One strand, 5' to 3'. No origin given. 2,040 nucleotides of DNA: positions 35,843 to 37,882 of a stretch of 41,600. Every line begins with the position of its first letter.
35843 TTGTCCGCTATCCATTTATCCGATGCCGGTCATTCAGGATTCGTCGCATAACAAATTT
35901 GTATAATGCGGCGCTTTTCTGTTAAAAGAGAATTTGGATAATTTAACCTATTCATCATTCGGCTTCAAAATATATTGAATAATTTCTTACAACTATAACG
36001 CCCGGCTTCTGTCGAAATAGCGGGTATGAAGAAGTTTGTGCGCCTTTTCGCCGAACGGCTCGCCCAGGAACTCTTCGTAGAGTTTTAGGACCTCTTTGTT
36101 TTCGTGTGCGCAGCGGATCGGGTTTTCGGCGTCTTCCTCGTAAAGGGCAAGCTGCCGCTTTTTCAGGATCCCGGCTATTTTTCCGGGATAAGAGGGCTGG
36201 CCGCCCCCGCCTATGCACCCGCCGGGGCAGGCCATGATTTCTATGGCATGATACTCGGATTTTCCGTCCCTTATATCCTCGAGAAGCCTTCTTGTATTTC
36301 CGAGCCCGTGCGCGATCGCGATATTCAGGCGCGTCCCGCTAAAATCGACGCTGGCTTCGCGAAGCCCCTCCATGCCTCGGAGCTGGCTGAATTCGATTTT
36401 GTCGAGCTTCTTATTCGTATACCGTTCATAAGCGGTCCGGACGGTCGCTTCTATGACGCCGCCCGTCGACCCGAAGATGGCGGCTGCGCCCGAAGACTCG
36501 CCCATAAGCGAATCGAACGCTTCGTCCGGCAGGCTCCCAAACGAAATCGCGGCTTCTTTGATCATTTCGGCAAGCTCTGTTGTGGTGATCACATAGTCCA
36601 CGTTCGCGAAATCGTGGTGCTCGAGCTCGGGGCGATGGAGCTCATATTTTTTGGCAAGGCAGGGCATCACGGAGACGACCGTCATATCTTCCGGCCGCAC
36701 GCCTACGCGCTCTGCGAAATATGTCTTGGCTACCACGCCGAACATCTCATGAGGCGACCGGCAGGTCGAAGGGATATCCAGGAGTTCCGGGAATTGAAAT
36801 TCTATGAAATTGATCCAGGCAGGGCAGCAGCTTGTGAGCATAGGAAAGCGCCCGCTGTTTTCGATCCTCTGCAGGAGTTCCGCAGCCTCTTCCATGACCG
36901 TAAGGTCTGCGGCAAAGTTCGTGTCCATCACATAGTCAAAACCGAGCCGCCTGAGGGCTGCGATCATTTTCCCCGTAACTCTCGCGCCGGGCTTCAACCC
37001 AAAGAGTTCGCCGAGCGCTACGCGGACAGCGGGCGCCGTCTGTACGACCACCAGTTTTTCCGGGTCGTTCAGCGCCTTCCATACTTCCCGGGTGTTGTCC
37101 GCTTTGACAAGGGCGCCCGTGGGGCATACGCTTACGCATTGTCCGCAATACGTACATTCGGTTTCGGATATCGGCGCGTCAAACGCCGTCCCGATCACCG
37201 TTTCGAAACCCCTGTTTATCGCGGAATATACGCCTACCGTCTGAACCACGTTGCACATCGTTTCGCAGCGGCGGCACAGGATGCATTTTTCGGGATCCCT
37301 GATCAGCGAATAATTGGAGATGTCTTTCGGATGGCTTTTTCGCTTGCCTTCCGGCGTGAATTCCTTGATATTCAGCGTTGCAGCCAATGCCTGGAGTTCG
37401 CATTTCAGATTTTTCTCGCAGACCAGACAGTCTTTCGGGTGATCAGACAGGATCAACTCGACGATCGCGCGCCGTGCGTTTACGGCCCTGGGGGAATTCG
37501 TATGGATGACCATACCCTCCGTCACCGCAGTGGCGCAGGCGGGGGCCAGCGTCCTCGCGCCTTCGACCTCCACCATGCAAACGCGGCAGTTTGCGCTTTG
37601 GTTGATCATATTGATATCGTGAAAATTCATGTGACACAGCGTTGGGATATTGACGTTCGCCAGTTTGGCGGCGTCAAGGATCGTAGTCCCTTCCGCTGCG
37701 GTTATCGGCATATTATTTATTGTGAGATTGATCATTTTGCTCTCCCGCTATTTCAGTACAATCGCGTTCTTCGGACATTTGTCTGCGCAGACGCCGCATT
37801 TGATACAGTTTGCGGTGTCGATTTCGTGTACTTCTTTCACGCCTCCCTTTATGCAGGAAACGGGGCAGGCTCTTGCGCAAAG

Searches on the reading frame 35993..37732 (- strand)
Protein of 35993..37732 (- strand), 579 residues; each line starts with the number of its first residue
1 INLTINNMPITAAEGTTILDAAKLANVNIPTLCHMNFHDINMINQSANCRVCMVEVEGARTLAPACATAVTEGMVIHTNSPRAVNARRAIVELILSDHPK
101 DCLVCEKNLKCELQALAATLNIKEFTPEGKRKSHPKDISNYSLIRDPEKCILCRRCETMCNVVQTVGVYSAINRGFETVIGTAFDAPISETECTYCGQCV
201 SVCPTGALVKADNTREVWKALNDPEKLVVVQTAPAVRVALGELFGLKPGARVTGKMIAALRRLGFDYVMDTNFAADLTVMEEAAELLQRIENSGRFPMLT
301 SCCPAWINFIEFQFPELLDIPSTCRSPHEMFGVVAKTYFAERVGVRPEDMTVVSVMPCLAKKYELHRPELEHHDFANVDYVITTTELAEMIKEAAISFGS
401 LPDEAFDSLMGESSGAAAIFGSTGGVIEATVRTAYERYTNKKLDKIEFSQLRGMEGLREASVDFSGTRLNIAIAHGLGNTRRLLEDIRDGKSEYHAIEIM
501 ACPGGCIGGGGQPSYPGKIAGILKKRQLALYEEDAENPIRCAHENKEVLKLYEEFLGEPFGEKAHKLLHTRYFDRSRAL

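Call 76: search_protein_families(library=pfam, proteins=[window:35993-37732:-], max_evalue=0.00001)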
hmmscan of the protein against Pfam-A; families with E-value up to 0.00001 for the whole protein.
window:35993-37732:- (579 aa): 8 families
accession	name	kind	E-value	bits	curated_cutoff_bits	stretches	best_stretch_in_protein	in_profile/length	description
PF02906.19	Fe_hyd_lg_C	-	1.6e-96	323.1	22.1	1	227-510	2-245/245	Iron only hydrogenase large subunit, C-terminal domain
PF02256.22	Fe_hyd_SSU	-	2.8e-23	82.1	24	1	522-575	3-56/56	Iron hydrogenase small subunit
PF13510.11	Fer2_4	-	1.6e-17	63.7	22.8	1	1-80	4-81/82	2Fe-2S iron-sulfur cluster binding domain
PF10588.14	NADH-G_4Fe-4S_3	-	2.2e-16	59.5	27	1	87-124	1-38/40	NADH-ubiquinone oxidoreductase-G iron-sulfur binding region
PF00037.32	Fer4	-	1.2e-08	34.8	21.1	1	187-208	2-23/24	4Fe-4S binding domain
PF12838.12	Fer4_7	-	3.1e-08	34.4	27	1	149-207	1-52/52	4Fe-4S dicluster domain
PF13183.11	Fer4_8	-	1.4e-06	29.1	27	1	148-206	3-67/68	4Fe-4S dicluster domain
PF13187.11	Fer4_9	-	6.2e-06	26.6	27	1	149-207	1-51/52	4Fe-4S dicluster domain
